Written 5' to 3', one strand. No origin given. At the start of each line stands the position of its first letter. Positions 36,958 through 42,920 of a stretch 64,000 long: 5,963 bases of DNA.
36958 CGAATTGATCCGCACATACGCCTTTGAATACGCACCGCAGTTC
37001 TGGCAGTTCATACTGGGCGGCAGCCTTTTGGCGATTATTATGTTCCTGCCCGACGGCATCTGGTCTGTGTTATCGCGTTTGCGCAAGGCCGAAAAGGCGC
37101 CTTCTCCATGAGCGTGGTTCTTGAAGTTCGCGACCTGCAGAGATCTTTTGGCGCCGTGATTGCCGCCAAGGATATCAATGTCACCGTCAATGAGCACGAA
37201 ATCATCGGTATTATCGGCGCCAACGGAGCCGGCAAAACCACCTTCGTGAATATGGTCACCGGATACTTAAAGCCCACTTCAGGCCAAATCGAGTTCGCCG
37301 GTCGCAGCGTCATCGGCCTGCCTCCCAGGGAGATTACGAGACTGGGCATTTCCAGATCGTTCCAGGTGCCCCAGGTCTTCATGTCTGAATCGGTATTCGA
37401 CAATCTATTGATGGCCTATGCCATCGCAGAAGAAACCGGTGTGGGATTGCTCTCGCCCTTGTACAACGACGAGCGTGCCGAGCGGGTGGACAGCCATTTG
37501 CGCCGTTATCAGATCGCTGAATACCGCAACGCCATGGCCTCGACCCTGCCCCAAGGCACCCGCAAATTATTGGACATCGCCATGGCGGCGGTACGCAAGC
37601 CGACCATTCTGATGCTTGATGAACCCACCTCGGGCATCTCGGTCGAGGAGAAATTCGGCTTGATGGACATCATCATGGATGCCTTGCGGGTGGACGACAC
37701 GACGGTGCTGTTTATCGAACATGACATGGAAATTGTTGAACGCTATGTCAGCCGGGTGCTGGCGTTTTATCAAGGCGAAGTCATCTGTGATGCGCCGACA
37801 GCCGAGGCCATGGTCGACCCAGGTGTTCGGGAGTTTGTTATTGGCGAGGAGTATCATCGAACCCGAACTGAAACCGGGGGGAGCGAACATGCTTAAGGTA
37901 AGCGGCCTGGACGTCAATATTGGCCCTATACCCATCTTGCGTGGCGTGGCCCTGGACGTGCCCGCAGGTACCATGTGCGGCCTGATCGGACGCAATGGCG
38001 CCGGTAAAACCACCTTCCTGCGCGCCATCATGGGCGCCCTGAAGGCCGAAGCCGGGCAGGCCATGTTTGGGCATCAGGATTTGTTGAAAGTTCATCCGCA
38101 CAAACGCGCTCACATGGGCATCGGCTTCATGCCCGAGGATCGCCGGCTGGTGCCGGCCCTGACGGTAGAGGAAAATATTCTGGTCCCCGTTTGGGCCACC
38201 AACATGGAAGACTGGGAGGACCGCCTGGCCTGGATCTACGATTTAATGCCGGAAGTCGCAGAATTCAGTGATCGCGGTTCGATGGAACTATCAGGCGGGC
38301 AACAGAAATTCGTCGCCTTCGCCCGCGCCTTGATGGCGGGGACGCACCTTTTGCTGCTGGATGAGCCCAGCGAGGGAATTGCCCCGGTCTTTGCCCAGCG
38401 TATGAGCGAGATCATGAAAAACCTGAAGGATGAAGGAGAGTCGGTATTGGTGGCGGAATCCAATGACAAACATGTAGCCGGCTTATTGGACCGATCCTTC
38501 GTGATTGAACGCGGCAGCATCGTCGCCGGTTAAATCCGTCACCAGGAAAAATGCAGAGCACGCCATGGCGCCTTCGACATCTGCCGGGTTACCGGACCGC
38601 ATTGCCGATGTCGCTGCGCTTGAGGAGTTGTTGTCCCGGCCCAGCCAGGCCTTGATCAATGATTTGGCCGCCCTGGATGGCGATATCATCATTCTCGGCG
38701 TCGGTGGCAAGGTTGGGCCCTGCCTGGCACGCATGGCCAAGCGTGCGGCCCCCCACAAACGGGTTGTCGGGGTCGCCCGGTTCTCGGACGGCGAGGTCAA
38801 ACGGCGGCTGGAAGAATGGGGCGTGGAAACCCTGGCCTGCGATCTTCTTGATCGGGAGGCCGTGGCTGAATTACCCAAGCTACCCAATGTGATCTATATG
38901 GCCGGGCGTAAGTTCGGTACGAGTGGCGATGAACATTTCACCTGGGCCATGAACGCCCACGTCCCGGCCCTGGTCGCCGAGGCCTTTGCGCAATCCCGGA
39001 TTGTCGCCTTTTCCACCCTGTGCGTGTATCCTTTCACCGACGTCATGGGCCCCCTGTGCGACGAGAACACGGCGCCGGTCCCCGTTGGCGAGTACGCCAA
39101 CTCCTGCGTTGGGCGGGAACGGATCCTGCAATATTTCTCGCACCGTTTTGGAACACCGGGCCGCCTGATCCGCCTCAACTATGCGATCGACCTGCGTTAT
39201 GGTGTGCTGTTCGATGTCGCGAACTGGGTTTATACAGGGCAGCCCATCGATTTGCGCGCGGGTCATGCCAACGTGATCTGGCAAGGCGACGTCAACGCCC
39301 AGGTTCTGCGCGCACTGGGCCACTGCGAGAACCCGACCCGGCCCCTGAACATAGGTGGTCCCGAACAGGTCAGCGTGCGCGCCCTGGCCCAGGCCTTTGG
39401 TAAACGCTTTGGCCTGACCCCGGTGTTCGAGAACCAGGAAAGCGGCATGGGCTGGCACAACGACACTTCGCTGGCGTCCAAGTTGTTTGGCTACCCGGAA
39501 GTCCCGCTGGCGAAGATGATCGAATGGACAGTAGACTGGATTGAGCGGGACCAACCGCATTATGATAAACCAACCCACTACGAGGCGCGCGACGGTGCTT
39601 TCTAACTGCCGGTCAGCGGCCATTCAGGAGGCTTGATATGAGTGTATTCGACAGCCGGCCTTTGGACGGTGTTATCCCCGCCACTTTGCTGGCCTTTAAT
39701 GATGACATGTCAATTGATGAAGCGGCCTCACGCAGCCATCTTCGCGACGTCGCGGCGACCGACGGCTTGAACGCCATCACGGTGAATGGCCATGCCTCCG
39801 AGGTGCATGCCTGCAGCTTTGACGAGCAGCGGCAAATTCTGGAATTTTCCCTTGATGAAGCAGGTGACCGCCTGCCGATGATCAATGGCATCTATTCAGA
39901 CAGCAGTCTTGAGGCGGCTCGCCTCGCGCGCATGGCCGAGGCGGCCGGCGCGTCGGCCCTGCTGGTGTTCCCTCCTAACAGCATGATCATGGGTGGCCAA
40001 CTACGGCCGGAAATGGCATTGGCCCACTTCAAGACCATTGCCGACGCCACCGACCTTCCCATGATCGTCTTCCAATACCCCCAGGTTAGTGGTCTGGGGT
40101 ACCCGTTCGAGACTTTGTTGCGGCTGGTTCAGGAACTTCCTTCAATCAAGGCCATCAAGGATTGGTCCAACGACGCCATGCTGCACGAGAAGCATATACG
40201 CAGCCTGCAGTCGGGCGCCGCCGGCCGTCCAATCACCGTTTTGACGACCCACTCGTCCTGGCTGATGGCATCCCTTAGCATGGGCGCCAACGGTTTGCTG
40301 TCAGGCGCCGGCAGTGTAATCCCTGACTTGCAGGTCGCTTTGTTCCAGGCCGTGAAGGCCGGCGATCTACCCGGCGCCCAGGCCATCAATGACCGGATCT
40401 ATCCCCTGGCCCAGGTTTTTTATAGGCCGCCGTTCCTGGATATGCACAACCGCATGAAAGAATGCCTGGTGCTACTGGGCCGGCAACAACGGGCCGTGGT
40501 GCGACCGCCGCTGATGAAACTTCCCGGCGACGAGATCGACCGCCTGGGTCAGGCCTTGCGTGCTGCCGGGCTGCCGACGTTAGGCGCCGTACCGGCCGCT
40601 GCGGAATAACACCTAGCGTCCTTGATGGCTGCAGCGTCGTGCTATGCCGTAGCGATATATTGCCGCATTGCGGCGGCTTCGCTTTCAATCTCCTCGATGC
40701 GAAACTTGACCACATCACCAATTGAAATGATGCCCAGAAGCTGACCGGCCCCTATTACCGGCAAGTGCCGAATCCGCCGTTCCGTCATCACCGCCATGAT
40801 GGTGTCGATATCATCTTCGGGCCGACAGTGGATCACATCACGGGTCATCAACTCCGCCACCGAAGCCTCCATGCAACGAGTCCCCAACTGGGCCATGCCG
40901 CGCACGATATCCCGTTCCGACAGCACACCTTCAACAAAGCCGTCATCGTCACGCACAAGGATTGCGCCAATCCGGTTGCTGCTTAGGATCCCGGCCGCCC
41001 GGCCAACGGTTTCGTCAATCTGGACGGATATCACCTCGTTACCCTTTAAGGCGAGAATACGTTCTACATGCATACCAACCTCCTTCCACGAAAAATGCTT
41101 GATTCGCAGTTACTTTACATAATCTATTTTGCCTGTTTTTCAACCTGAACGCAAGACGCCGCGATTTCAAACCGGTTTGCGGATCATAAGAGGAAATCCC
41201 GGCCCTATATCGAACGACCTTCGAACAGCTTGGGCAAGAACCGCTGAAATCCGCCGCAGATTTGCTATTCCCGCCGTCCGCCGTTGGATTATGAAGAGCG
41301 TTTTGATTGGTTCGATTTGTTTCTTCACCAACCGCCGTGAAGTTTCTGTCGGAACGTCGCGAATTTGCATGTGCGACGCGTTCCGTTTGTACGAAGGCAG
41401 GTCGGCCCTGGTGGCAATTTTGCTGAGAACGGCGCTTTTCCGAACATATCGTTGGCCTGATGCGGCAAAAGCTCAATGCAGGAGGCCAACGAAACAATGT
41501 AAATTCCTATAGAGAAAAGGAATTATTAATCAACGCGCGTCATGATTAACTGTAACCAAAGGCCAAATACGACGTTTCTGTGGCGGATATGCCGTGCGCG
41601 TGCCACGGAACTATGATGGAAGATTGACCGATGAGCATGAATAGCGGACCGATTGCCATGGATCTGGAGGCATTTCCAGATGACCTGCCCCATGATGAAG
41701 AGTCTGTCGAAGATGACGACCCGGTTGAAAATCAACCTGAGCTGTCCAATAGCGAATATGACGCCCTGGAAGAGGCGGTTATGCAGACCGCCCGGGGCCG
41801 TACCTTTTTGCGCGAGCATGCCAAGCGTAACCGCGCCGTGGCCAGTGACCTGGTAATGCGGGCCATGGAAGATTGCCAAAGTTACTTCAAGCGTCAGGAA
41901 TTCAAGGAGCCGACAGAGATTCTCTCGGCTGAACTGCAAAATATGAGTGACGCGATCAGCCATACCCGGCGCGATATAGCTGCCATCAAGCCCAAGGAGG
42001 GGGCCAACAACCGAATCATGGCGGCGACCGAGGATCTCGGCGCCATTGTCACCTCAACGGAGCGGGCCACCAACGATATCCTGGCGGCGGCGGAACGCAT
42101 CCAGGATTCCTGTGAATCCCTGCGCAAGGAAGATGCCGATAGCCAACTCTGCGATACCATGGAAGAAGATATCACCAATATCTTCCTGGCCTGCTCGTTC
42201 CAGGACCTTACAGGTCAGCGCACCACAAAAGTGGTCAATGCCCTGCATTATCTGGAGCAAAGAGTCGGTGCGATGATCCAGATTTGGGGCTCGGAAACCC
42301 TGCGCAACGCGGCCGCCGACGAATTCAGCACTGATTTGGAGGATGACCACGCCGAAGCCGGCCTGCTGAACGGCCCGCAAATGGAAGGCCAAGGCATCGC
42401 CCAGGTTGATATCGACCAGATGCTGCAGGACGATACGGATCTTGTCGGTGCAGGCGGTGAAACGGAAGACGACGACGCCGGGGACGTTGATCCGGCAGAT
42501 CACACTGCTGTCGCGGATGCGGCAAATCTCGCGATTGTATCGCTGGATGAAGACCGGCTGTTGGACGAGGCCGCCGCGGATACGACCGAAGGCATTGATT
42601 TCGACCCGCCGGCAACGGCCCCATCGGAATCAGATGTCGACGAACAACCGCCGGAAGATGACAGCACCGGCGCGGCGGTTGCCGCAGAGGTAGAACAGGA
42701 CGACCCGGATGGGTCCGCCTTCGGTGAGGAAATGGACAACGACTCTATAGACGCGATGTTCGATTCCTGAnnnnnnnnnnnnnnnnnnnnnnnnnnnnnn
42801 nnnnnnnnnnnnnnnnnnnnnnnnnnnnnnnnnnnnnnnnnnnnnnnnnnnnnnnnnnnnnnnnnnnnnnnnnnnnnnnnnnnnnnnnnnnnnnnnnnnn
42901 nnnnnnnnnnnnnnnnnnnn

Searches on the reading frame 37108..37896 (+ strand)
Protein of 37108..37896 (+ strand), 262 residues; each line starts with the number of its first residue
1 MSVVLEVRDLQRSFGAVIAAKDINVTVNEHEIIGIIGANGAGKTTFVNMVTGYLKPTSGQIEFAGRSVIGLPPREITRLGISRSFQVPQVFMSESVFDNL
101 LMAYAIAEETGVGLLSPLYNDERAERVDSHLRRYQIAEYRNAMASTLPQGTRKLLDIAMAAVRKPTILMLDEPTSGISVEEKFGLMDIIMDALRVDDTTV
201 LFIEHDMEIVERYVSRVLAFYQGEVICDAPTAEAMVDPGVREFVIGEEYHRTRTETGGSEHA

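Call 53: search_protein_families(library=pfam, proteins=[window:37108-37896:+], max_evalue=0.001)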
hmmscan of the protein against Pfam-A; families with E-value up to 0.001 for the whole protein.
window:37108-37896:+ (262 aa): 2 families
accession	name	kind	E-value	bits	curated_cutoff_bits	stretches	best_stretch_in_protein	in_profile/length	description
PF00005.33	ABC_tran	-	9.1e-28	98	25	1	21-175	2-137/137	ABC transporter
PF13304.12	AAA_21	-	6.4e-07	30.2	27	0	130-194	221-284/304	AAA domain, putative AbiEii toxin, Type IV TA system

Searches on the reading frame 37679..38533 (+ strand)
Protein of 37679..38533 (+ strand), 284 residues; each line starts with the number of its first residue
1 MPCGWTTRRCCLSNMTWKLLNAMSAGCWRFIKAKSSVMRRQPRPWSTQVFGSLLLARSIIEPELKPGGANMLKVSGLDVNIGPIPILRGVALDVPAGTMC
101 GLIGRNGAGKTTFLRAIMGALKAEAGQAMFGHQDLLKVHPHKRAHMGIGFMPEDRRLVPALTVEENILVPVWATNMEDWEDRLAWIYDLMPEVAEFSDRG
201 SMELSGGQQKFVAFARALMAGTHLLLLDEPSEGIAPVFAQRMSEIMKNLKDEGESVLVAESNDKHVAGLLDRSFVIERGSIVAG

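Call 53: search_protein_families(library=pfam, proteins=[window:37679-38533:+], max_evalue=0.001)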
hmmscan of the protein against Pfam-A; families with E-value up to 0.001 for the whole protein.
window:37679-38533:+ (284 aa): 2 families
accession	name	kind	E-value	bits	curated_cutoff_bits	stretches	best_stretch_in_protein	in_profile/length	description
PF00005.33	ABC_tran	-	1.8e-27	97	25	1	87-231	1-136/137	ABC transporter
PF13304.12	AAA_21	-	2.6e-07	31.5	27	0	101-117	3-19/304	AAA domain, putative AbiEii toxin, Type IV TA system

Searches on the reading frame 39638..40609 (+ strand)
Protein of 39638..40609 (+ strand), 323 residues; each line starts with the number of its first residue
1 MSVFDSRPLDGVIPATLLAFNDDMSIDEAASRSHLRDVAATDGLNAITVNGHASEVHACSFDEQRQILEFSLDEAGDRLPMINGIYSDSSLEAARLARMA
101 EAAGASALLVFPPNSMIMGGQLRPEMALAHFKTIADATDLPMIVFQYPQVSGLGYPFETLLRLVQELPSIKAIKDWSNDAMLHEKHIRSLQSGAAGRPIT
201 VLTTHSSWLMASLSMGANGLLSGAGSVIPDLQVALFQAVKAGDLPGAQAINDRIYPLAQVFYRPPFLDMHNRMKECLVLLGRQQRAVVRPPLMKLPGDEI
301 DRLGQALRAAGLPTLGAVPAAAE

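Call 53: search_protein_families(library=pfam, proteins=[window:39638-40609:+], max_evalue=0.001)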
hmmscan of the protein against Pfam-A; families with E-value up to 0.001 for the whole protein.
window:39638-40609:+ (323 aa): 1 family
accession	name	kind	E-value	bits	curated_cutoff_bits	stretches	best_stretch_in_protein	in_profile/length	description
PF00701.28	DHDPS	-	1.2e-37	129.7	22.1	1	9-309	2-288/289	Dihydrodipicolinate synthetase family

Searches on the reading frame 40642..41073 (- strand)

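Call 53: search_protein_families(library=pfam, proteins=[window:40642-41073:-], max_evalue=0.001)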
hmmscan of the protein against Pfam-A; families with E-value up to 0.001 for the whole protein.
window:40642-41073:- (143 aa): 1 family
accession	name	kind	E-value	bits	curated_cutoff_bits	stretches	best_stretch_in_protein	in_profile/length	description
PF00571.33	CBS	-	6.2e-24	84.5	24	2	72-124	1-54/57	CBS domain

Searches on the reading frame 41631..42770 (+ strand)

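Call 3: search_protein_families(library=pfam, proteins=[window:41631-42770:+], max_evalue=0.1)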
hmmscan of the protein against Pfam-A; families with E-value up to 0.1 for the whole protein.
window:41631-42770:+ (379 aa): 1 family
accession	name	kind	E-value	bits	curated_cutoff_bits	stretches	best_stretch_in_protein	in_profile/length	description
PF04344.18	CheZ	-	1.4e-11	45.1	30.7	1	175-266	112-194/203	Chemotaxis phosphatase, CheZ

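Call 23: search_protein_families(library=ncbifam, proteins=[window:41631-42770:+], max_evalue=0.1)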
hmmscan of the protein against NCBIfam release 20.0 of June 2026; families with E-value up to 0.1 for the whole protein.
window:41631-42770:+ (379 aa): 2 families
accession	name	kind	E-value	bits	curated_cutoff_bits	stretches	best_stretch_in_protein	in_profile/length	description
NF008368.0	PRK11166.1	equivalog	2e-09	37.6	257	1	177-268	130-210/217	protein phosphatase CheZ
NF041505.1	HrpD6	equivalog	0.039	14.1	100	0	175-214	7-45/80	HrpD6 family protein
